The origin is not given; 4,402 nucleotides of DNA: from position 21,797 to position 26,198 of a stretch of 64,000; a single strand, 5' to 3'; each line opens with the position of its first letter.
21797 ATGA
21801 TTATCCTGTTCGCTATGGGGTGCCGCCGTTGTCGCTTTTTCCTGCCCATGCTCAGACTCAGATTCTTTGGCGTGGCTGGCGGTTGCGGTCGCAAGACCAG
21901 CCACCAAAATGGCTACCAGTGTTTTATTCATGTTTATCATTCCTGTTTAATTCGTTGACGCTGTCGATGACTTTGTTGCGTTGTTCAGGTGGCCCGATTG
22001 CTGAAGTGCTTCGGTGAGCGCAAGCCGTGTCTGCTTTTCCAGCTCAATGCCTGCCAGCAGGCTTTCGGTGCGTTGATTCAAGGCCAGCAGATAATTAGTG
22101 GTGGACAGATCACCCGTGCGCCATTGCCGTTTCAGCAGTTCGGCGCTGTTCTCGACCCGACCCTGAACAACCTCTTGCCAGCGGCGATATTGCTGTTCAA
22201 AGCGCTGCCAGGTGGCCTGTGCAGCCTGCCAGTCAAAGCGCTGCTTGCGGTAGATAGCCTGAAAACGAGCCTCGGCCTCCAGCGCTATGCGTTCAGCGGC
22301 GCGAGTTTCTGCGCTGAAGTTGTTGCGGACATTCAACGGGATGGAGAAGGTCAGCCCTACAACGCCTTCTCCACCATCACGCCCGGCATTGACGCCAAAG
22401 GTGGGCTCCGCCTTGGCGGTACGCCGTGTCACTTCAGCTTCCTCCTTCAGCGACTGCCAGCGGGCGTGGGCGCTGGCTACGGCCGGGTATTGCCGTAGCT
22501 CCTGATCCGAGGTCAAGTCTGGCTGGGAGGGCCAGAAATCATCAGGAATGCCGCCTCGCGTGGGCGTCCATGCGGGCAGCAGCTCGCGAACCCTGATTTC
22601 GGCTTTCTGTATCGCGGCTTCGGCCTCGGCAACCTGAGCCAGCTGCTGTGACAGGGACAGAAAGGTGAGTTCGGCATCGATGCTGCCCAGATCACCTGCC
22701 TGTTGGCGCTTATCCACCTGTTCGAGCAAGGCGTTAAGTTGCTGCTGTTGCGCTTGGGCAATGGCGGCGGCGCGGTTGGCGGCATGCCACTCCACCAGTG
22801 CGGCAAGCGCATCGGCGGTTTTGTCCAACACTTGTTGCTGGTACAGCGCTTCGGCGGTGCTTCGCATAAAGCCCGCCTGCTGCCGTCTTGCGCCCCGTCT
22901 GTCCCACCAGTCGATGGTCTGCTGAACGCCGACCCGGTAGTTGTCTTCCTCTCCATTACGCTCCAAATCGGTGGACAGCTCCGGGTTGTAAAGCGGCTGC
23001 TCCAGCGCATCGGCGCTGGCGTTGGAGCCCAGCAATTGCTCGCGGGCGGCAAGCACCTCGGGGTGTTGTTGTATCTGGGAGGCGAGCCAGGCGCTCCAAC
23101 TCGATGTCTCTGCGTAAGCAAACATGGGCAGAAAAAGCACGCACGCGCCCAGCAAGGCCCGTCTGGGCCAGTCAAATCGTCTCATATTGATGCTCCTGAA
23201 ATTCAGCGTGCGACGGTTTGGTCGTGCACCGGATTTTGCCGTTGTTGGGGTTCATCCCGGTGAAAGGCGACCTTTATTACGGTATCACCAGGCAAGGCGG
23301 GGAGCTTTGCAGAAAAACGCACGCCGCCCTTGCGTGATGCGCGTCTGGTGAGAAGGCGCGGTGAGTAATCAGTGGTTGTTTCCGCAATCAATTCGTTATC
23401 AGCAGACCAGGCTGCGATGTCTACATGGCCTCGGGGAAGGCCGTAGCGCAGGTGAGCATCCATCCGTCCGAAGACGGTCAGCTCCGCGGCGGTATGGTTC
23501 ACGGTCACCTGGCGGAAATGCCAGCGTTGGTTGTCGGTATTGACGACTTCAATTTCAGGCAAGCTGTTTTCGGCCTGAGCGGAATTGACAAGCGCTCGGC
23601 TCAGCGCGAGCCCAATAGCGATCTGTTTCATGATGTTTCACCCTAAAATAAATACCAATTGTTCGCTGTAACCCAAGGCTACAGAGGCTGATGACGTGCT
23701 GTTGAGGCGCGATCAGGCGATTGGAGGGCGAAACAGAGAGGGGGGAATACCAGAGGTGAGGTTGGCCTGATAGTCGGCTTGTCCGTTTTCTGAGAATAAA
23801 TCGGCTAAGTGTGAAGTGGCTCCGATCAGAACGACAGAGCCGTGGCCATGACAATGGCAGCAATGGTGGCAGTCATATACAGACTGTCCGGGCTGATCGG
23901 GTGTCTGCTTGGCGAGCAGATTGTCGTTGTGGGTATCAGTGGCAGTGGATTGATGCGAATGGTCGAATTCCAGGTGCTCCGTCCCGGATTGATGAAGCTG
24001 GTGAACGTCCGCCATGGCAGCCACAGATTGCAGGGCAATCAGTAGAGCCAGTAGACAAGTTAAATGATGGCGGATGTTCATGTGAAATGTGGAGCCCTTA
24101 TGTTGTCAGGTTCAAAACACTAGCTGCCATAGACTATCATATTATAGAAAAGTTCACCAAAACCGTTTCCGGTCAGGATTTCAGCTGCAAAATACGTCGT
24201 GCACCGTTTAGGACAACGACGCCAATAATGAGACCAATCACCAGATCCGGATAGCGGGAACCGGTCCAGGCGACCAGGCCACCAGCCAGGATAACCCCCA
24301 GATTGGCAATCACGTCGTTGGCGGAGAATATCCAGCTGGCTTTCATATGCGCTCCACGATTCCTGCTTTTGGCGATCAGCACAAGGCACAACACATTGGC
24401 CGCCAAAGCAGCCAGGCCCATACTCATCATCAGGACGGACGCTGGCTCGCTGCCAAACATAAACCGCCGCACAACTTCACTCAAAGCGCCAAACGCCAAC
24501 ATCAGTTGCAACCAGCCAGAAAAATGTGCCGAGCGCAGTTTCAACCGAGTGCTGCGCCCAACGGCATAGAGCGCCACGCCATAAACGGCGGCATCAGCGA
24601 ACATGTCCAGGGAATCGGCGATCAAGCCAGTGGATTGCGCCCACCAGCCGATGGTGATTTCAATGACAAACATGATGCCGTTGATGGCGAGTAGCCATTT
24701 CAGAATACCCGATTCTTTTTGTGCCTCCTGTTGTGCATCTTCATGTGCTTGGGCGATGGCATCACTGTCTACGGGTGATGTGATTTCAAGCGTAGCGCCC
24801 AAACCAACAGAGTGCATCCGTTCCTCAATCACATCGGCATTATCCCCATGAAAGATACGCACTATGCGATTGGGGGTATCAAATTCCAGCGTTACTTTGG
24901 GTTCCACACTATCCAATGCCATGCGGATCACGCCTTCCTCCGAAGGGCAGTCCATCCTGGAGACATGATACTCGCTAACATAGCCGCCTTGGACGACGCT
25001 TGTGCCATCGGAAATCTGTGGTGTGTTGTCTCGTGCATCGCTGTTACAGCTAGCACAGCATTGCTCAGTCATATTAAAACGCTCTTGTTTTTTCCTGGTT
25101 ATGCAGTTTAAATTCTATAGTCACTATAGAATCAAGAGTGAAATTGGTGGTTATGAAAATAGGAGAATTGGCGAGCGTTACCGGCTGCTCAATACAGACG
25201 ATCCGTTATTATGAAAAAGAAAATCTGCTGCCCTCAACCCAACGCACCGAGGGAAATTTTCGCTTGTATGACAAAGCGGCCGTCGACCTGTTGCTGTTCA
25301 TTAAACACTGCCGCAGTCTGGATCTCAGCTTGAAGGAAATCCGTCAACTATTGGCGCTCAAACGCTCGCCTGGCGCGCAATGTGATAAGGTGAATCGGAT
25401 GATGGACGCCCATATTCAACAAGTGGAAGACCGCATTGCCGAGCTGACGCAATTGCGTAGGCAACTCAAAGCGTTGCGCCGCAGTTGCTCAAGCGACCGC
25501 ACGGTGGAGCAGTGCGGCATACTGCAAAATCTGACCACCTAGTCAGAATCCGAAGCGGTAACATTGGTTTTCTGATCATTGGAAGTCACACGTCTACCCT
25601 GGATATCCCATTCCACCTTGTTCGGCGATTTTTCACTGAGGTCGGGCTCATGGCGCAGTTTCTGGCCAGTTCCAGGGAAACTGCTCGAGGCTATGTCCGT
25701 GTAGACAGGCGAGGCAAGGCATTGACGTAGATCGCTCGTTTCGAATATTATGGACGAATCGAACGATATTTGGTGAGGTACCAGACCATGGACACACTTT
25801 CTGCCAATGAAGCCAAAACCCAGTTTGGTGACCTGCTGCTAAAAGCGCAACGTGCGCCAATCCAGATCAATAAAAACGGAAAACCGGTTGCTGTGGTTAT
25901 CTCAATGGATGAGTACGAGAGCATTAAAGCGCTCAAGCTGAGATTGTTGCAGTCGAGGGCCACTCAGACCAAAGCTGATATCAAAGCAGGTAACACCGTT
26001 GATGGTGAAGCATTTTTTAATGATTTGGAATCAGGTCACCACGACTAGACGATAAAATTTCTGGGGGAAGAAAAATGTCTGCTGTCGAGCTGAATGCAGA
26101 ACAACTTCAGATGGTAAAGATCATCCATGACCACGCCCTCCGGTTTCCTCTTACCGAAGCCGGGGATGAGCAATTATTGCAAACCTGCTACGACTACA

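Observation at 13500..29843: Complete 16.3-kb Tn3-family metal-resistance transposon with intact IRs and TTATA target duplication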

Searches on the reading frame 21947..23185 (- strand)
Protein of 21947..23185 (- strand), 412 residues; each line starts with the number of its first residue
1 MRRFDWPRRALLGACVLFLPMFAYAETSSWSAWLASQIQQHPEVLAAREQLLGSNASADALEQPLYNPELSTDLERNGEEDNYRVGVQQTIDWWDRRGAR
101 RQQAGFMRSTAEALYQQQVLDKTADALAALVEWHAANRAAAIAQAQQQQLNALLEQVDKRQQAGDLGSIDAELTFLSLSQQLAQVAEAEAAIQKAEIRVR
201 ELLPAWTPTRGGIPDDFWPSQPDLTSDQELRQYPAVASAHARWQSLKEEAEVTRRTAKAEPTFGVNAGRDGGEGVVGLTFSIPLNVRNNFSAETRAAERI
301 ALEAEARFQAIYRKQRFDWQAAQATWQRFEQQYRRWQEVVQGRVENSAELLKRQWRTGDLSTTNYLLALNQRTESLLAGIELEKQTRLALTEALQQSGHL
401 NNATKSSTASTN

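Call 6: search_protein_families(library=pfam, proteins=[window:21947-23185:-])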
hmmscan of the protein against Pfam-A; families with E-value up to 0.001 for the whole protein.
window:21947-23185:- (412 aa): 1 family
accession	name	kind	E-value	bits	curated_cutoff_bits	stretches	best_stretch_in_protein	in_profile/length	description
PF02321.23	OEP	-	1.4e-23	84.1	22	2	32-203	3-186/187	Outer membrane efflux protein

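Call 25: find_encoding_contigs(protein=window:21947-23185:-, flank=10000, max_places=10)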
Protein window:21947-23185:- (412 aa): 23 contigs read that carry it; 10 places shown.
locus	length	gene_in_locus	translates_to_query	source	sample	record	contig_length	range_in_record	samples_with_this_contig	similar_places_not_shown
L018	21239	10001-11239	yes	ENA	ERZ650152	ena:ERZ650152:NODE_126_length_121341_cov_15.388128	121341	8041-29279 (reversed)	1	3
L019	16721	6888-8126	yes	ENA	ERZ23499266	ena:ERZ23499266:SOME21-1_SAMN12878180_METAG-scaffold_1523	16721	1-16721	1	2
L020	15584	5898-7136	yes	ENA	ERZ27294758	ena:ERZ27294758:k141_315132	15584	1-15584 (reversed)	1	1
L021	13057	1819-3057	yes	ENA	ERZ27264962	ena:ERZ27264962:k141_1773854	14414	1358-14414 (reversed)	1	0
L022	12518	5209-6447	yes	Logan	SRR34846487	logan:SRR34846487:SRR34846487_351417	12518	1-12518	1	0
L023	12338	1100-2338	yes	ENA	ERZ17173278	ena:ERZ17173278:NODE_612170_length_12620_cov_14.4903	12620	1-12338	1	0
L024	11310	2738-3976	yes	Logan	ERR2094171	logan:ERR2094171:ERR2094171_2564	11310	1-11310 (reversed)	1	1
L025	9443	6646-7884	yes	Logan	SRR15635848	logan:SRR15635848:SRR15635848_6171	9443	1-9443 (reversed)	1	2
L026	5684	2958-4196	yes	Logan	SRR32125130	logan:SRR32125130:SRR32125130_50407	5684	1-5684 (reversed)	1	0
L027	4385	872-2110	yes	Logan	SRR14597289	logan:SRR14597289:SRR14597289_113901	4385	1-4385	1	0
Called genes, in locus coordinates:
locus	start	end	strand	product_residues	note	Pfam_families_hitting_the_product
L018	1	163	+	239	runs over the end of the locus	PF00929:RNase_T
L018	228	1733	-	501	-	PF06450:NhaB, PF03600:CitMHS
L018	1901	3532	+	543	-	PF27543:FimL_C (weak), PF26379:FimL_2nd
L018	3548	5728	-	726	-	PF01526:DDE_Tnp_Tn3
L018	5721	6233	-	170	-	-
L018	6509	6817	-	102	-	PF05016:ParE_toxin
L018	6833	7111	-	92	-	-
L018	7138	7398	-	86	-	PF02604:PhdYeFM_antitox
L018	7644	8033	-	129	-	PF00376:MerR, PF13411:MerR_1, PF09278:MerR-DNA-bind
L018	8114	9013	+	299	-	PF01545:Cation_efflux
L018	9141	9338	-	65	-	-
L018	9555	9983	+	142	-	-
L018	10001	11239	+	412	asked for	PF02321:OEP (weak)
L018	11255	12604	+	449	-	PF25973:BSH_CzcB, PF25954:Beta-barrel_RND_2, PF25975:CzcB_C (weak)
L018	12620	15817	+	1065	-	PF00873:ACR_tran, PF03176:MMPL (weak)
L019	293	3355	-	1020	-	PF13700:DUF4158, PF01526:DDE_Tnp_Tn3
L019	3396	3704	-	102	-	PF05016:ParE_toxin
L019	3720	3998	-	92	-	-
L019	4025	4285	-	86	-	PF02604:PhdYeFM_antitox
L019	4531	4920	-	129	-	PF00376:MerR, PF13411:MerR_1, PF09278:MerR-DNA-bind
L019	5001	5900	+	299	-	PF01545:Cation_efflux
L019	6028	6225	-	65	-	-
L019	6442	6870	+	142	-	-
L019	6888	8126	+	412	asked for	PF02321:OEP (weak)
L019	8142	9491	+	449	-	PF25973:BSH_CzcB, PF25954:Beta-barrel_RND_2, PF25975:CzcB_C (weak)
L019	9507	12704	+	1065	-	PF00873:ACR_tran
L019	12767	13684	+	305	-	PF01545:Cation_efflux, PF16916:ZT_dimer (weak)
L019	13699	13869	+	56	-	PF02694:UPF0060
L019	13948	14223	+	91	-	PF02694:UPF0060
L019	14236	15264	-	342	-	PF00589:Phage_integrase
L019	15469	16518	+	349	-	PF11740:KfrA_N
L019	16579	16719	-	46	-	?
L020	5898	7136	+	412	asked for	PF02321:OEP (weak)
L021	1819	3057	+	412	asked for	PF02321:OEP (weak)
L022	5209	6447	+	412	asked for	PF02321:OEP (weak)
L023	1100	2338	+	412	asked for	PF02321:OEP (weak)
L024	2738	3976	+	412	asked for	PF02321:OEP (weak)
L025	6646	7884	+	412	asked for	PF02321:OEP (weak)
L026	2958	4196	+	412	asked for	PF02321:OEP (weak)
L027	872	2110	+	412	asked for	PF02321:OEP (weak)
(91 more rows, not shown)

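Call 75: search_protein_families(library=ncbifam, proteins=[window:21947-23185:-], max_evalue=0.00001)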
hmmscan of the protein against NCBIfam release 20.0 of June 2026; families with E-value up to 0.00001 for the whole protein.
window:21947-23185:- (412 aa): 0 families

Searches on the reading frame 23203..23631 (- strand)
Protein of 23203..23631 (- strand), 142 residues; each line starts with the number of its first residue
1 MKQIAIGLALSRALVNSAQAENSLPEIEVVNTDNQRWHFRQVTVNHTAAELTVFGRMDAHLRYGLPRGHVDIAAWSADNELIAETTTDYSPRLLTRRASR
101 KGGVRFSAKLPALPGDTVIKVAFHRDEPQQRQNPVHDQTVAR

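Call 6: search_protein_families(library=pfam, proteins=[window:23203-23631:-])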
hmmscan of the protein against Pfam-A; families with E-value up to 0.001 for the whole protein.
window:23203-23631:- (142 aa): 0 families

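Call 10: search_protein_families(library=ncbifam, proteins=[window:23203-23631:-])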
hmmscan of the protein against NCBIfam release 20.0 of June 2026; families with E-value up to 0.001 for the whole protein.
window:23203-23631:- (142 aa): 0 families

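Call 51: search_protein_families(library=pfam, proteins=[window:23203-23631:-], max_evalue=5)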
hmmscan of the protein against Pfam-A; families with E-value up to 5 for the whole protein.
window:23203-23631:- (142 aa): 1 family
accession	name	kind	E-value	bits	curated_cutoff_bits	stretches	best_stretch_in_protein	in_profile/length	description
PF13390.11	DUF4108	-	0.25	11.7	27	1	6-45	45-84/145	Protein of unknown function (DUF4108)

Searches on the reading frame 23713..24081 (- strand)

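Call 6: search_protein_families(library=pfam, proteins=[window:23713-24081:-])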
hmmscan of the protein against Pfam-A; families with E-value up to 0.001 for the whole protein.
window:23713-24081:- (122 aa): 0 families

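Call 10: search_protein_families(library=ncbifam, proteins=[window:23713-24081:-])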
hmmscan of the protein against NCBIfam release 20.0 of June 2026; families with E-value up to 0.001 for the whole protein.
window:23713-24081:- (122 aa): 1 family
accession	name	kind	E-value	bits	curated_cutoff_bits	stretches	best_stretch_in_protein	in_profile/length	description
NF033807.0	CopL_fam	subfamily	1.7e-05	25.5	40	1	8-122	4-129/129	CopL family metal-binding regulatory protein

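Call 51: search_protein_families(library=pfam, proteins=[window:23713-24081:-], max_evalue=5)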
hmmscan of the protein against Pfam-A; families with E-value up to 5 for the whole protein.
window:23713-24081:- (122 aa): 1 family
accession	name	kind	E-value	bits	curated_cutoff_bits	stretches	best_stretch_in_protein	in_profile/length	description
PF11162.13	DUF2946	-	1.2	10.3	23.7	1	9-91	5-82/117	Protein of unknown function (DUF2946)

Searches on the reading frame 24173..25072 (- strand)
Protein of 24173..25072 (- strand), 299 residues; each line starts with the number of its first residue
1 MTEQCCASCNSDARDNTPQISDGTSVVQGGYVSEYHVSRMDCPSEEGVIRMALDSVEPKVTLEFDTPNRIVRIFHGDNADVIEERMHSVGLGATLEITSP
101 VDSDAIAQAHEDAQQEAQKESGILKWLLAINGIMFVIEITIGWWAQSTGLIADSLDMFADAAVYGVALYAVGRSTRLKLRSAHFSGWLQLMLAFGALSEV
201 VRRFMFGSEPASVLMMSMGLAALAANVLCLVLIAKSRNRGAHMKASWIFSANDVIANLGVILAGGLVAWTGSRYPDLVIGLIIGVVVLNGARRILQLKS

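Call 6: search_protein_families(library=pfam, proteins=[window:24173-25072:-])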
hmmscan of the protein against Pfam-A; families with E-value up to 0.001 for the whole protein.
window:24173-25072:- (299 aa): 1 family
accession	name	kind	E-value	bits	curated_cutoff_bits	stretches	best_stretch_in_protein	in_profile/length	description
PF01545.26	Cation_efflux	-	1.6e-16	61.1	26.6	1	128-295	5-190/198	Cation efflux family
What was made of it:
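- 24173..25072 (-): CDF-type transporter 2 (299 aa) with an N-terminal HMA-like domain (MDCPSEE) and no C-terminal cytoplasmic domain. Call 6.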

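Call 10: search_protein_families(library=ncbifam, proteins=[window:24173-25072:-])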
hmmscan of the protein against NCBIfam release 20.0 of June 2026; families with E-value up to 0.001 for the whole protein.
window:24173-25072:- (299 aa): 3 families
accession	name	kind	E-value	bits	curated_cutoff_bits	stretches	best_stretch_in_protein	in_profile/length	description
TIGR01297.1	CDF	superfamily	1.7e-18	66.9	82.35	1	124-295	5-191/285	cation diffusion facilitator family transporter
NF002923.0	PRK03557.1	equivalog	6.8e-14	51.8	408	1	107-296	4-206/313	CDF family zinc transporter ZitB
NF033827.1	CDF_efflux_DmeF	equivalog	0.00018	21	250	1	113-172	7-66/309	CDF family Co(II)/Ni(II) efflux transporter DmeF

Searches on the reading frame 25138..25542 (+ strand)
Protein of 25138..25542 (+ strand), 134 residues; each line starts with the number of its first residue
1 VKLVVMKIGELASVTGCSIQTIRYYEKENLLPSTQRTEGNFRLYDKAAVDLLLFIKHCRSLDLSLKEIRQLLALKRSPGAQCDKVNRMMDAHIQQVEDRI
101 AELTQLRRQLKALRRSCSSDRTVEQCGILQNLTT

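Call 7: search_protein_families(library=pfam, proteins=[window:25138-25542:+])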
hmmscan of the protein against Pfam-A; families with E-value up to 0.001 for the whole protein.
window:25138-25542:+ (134 aa): 3 families
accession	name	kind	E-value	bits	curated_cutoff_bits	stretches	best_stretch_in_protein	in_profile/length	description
PF09278.17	MerR-DNA-bind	-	2.4e-20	73.3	25.4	1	50-113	2-65/65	MerR, DNA binding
PF13411.12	MerR_1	-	5.5e-20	71.7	21.6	1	6-73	1-67/69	MerR HTH family regulatory protein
PF00376.29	MerR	-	4.1e-15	55.7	28.2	1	7-44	1-38/38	MerR family regulatory protein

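Call 10: search_protein_families(library=ncbifam, proteins=[window:25138-25542:+])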
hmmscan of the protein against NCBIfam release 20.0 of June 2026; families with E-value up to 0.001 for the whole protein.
window:25138-25542:+ (134 aa): 17 families
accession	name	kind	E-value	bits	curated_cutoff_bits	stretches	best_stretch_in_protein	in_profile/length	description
TIGR02047.1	CadR-PbrR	equivalog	1.7e-51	173.6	151.45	1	6-132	1-127/127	Cd(II)/Pb(II)-responsive transcriptional regulator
NF007069.0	PRK09514.1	equivalog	5.5e-31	107.4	143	1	6-133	2-131/141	Zn(2+)-responsive transcriptional regulator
TIGR02044.1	CueR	equivalog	2.5e-29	101.9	147.4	1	6-133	1-127/127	Cu(I)-responsive transcriptional regulator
TIGR02051.1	MerR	equivalog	8.6e-28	97.1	150.85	1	7-132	1-124/124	mercury resistance transcriptional regulator MerR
TIGR02043.1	ZntR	equivalog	1e-27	96.9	167.95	1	6-132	2-130/131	Zn(2+)-responsive transcriptional regulator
NF010315.0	PRK13752.1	subfamily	1.3e-16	60.9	261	1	4-132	6-132/144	mercury resistance transcriptional regulator MerR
NF007590.0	PRK10227.1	equivalog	1.4e-16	60.8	244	1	6-133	1-127/135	Cu(I)-responsive transcriptional regulator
TIGR01950.1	SoxR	equivalog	1.3e-13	50.9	116.9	1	6-112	2-108/142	redox-sensitive transcriptional activator SoxR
NF041849.1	trans_regNmlR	equivalog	2.8e-12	46.7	175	1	6-110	1-105/117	stress response transcriptional regulator NmlR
NF047375.1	HeatShock_HspR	equivalog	1.1e-09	38.2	105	1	5-88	3-86/92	heat shock protein transcriptional repressor HspR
TIGR02054.1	MerD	equivalog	5.7e-09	36.5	103.65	1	6-117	4-113/120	mercuric resistance transcriptional repressor MerD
NF053740.1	TransRegTnrAGPos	equivalog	9.5e-09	35.4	140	1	5-91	12-98/108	hypothetical protein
NF053782.1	ChlnTransRegdde3219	equivalog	4.4e-08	32.9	450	1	7-103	8-102/278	choline utilization transcriptional activator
NF052513.1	TransRegCarH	equivalog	2.2e-06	27.2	400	1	5-107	6-110/274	HTH-type transcriptional repressor CarH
NF033783.1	coreg_MerD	equivalog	5.3e-06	26.9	170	1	8-114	6-110/121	mercury resistance co-regulator MerD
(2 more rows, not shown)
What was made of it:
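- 25153..25542 (+): cadR/pbrR-type MerR regulator (129 aa). TIGR02047 (CadR-PbrR) at 173.6 bits, above its cut-off of 151.45 (call 10).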

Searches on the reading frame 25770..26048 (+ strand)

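Call 7: search_protein_families(library=pfam, proteins=[window:25770-26048:+])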
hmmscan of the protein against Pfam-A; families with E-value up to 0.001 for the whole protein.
window:25770-26048:+ (92 aa): 1 family
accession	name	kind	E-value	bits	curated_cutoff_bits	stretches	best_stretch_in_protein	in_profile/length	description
PF02604.26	PhdYeFM_antitox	-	2.3e-15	56.5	29.8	1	7-67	1-62/74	Antitoxin Phd_YefM, type II toxin-antitoxin system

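Call 75: search_protein_families(library=ncbifam, proteins=[window:25770-26048:+], max_evalue=0.00001)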
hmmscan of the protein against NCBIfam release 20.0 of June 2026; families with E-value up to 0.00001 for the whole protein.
window:25770-26048:+ (92 aa): 1 family
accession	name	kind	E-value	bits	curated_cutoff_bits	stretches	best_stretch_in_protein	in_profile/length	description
TIGR01552.1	phd_fam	subfamily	7.4e-12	44.4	20.8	1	10-56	2-49/53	type II toxin-antitoxin system prevent-host-death family antitoxin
